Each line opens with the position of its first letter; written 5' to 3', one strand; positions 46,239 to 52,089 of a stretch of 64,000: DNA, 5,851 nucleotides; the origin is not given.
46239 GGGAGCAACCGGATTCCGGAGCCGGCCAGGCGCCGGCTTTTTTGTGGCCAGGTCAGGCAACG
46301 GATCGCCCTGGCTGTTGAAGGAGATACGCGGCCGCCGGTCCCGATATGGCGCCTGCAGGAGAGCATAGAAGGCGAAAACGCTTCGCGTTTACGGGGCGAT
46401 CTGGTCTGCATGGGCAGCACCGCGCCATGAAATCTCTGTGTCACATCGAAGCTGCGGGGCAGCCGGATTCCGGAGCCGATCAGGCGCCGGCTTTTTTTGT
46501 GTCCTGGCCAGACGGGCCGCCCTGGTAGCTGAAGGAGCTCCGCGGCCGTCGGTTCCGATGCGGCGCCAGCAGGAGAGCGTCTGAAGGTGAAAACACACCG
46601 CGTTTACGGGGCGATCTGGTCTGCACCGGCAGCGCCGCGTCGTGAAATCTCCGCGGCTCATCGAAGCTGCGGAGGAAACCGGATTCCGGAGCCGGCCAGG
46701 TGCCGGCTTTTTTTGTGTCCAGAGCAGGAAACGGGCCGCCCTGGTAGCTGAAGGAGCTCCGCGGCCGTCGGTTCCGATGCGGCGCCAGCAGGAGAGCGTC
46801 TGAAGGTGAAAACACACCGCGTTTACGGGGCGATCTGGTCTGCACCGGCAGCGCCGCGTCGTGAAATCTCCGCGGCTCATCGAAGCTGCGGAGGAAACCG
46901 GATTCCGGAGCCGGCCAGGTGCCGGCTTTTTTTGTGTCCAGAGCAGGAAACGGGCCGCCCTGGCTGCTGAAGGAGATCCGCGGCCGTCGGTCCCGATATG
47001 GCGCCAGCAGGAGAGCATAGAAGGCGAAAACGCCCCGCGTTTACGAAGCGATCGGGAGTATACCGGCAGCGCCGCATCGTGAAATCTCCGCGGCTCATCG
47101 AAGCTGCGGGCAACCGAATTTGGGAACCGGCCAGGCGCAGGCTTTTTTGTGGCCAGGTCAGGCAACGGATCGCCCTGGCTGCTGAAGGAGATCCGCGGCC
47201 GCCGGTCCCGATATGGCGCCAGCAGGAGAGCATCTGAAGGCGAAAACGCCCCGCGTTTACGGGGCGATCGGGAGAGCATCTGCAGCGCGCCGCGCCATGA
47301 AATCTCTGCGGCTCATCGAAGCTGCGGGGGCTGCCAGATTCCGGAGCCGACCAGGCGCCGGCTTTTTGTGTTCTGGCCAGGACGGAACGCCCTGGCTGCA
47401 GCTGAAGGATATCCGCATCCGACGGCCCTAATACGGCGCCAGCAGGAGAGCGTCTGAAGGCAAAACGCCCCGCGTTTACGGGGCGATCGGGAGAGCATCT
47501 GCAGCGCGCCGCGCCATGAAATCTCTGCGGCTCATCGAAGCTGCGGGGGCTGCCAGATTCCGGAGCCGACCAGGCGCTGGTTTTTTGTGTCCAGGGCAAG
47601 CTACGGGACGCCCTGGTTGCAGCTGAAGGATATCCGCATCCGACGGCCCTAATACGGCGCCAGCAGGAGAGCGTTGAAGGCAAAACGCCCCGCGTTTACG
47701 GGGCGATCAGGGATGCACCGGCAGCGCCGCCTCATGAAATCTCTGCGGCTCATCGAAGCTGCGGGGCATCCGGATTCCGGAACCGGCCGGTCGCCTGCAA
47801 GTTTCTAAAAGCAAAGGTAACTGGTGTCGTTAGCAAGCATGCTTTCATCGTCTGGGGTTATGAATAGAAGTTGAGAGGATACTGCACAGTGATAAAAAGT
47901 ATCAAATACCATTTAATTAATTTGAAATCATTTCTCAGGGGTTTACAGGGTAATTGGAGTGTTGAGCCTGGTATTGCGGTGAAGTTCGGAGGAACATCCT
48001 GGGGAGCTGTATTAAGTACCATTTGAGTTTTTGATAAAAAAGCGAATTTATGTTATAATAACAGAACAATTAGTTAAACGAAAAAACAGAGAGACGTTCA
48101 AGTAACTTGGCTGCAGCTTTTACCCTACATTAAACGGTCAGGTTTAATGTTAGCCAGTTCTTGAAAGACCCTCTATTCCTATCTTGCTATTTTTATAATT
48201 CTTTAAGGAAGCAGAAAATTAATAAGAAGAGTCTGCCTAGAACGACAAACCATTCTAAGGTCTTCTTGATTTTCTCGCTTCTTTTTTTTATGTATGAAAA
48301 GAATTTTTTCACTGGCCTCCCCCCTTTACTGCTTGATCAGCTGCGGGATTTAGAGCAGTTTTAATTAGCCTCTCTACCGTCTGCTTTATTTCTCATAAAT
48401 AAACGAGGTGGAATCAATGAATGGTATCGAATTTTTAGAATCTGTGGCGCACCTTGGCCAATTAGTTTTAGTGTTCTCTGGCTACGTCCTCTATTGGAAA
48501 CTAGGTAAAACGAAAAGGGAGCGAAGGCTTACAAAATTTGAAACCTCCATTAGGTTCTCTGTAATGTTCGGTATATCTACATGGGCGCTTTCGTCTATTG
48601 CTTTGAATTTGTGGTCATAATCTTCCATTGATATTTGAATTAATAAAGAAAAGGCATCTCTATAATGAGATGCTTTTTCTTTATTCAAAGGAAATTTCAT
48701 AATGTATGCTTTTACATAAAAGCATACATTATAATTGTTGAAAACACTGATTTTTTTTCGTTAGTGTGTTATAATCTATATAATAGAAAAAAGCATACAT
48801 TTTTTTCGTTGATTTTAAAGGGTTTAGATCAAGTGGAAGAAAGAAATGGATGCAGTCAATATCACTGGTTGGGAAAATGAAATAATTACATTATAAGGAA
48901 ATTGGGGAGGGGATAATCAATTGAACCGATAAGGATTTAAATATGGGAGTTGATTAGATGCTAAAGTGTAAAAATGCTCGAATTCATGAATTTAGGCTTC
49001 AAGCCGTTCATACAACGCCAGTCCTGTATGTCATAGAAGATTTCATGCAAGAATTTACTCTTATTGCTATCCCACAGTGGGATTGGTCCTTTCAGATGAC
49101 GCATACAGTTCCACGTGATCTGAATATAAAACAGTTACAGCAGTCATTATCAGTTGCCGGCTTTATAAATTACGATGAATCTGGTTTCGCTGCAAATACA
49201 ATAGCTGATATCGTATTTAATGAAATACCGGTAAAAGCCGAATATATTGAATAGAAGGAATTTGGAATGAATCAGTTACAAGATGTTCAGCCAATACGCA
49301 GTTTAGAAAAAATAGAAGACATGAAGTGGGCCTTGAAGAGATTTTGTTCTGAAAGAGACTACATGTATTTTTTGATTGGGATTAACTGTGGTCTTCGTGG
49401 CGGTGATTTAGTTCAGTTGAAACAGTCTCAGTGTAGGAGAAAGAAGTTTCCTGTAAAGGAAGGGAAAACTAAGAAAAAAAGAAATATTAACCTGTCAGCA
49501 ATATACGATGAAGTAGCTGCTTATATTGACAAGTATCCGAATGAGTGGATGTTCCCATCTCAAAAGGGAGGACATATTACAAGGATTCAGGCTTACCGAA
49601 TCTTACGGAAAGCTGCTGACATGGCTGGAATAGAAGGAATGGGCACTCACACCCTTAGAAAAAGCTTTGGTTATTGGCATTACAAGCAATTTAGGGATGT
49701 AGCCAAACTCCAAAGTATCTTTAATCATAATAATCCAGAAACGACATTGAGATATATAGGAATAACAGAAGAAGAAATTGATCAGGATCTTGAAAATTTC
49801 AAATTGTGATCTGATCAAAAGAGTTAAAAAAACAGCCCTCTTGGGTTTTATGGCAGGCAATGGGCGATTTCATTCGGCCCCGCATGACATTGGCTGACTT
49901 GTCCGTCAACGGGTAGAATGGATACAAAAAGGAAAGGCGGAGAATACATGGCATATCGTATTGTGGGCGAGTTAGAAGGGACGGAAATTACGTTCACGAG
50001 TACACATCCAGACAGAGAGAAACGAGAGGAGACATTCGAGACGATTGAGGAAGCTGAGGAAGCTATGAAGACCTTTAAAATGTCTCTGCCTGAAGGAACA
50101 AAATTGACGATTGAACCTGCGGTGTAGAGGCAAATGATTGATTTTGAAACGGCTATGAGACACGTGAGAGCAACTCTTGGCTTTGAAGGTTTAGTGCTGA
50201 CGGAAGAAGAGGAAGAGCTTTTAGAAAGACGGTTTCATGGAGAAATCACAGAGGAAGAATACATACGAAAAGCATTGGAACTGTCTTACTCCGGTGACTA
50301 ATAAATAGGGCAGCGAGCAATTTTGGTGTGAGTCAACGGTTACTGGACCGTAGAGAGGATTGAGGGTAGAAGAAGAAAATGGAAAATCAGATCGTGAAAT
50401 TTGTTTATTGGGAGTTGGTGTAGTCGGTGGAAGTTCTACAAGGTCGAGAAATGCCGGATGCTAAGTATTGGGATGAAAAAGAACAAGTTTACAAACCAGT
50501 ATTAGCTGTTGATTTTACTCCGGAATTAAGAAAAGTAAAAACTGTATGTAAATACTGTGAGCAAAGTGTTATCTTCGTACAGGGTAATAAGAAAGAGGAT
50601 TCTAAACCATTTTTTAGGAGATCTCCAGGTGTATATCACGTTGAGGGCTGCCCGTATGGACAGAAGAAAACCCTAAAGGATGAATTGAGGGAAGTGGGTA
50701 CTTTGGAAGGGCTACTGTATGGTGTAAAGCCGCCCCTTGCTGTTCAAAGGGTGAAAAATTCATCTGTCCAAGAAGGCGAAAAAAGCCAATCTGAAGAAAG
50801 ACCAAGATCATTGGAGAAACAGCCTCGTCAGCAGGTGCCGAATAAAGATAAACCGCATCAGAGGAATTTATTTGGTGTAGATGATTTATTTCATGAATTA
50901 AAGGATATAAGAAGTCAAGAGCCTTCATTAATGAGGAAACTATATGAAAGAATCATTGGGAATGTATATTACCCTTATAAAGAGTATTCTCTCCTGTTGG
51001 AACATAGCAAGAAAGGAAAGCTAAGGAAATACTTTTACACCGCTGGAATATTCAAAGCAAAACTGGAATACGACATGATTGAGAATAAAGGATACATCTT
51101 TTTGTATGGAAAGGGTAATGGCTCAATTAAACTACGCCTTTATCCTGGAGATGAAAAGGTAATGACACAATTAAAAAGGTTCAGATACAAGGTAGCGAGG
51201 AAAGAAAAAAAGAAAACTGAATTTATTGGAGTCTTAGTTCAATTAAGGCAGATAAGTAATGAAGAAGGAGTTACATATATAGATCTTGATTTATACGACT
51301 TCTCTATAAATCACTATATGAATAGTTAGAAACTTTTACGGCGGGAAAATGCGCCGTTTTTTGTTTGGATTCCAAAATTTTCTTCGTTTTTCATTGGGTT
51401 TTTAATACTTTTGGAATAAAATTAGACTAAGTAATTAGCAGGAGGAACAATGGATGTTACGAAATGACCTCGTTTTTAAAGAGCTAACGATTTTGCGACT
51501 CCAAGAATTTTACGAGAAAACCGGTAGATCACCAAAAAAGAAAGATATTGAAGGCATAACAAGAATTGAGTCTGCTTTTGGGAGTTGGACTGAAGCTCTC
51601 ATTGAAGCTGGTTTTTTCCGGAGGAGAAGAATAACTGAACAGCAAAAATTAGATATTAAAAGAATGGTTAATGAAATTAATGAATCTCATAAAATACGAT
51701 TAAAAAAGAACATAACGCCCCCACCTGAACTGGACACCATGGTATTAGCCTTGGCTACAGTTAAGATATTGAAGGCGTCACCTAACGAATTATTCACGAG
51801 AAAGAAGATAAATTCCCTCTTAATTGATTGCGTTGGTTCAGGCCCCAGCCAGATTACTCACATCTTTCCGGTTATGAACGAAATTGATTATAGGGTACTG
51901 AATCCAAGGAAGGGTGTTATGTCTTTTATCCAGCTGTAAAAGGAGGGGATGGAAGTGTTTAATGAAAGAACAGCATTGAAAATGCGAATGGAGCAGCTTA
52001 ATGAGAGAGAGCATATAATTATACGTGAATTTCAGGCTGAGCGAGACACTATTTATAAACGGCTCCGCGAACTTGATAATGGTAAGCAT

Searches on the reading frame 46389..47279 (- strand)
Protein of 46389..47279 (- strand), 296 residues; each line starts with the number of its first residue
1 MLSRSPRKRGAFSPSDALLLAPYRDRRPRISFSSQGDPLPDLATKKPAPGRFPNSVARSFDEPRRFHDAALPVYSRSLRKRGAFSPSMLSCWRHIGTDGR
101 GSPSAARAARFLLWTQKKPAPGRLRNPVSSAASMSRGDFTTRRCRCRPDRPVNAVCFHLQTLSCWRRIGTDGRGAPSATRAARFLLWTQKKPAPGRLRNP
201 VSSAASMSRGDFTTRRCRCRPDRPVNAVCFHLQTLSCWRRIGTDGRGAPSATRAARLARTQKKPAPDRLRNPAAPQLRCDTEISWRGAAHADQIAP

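Call 59: find_homologous_proteins(query=window:46389-47279:-, max_evalue=0.001)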
Query window:46389-47279:- (296 aa): 4 proteins with E <= 0.001 among 8000 candidates.
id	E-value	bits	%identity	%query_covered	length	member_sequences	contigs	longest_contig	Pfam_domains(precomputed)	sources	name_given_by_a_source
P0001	8.8e-169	579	100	87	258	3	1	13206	-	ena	-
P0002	2.3e-127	443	65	83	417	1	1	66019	-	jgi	jgi:hypothetical protein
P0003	2.8e-56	209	51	71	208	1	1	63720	-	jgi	jgi:hypothetical protein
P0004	8.1e-17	80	46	35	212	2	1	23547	-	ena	-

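Call 60: find_encoding_contigs(protein=P0003, flank=10000, max_places=3)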
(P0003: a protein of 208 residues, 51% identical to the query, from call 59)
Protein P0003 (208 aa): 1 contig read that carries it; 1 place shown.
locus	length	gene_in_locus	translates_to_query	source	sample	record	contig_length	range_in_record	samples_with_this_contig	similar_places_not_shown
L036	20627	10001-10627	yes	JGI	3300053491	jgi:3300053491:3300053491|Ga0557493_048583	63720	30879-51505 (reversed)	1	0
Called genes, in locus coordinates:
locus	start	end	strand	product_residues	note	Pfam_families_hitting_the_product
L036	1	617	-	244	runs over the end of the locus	-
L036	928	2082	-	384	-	PF18801:RapH_N, PF00515:TPR_1 (faint), PF07719:TPR_2 (faint), PF13424:TPR_12 (weak)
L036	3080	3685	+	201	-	-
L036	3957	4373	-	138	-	-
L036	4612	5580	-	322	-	-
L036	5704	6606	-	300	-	-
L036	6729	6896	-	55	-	-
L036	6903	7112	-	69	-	-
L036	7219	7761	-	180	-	-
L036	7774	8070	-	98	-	PF14166:YueH (weak)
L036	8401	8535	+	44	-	-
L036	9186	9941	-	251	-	-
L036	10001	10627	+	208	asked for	-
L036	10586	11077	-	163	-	-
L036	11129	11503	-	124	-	PF04014:MazE_antitoxin, PF18277:AbrB_C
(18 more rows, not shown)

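Call 61: find_encoding_contigs(protein=P0004, flank=10000, max_places=3)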
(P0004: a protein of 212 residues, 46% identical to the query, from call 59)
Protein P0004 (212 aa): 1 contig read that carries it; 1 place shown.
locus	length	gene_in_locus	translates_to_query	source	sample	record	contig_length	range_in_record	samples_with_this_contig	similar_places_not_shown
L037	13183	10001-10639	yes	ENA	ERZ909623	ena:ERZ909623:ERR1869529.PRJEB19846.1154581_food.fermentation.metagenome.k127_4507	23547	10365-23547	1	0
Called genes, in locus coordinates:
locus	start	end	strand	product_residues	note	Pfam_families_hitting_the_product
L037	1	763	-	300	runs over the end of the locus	PF13814:Replic_Relax (weak)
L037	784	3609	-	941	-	-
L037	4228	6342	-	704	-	-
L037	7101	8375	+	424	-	PF21522:MreB-like_C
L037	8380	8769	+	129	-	-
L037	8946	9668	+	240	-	PF10263:SprT-like (weak)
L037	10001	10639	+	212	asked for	-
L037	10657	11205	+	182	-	-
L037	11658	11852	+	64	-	-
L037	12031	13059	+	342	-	PF10087:DUF2325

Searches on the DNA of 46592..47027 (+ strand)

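Call 11: search_dna_similar(query=window:46592-47027:+, collection=plasmids, mode=distant, max_rows=60)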
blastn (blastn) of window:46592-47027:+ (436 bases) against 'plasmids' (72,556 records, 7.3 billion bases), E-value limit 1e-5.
In 1 record(s) the limit of 40 matching pieces per record was reached: places in those records are undercounted.
Records with a match: 2; places in all: 66; records where one place covers at least 80% of the query: 2.
Best place of each record, by identity: >=99% 1; 80-90% 1.
By first word of the organism name: Bacillus 2.
By predicted mobility (MOB-suite, as given by PLSDB): non-mobilizable 2.
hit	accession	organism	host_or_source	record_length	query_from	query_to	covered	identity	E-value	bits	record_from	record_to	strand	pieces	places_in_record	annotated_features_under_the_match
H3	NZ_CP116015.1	Bacillus velezensis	cell culture,Ganjang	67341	1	436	100%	100.0%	0e+0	787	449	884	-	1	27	none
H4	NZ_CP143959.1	Bacillus amyloliquefaciens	-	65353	1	436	100%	85.3%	1e-134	486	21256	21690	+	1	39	none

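Call 46: search_dna_similar(query=window:46592-47027:+, collection=phages, mode=distant, max_rows=20, max_evalue=0.001)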
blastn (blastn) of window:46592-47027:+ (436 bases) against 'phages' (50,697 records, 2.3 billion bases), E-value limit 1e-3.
No match.

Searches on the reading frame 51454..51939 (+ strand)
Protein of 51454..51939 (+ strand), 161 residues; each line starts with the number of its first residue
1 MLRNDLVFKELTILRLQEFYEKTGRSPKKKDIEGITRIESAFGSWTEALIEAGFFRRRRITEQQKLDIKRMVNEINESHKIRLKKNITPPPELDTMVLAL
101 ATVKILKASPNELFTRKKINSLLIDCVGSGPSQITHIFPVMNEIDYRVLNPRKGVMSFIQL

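Call 65: search_protein_families(library=pfam, proteins=[window:51454-51939:+], max_evalue=0.01)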
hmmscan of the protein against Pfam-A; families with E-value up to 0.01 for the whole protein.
window:51454-51939:+ (161 aa): 1 family
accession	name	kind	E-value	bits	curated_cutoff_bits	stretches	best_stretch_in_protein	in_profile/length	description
PF18780.6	HNH_repeat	-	7e-09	36.3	26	1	13-54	7-53/54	Homing endonuclease associated repeat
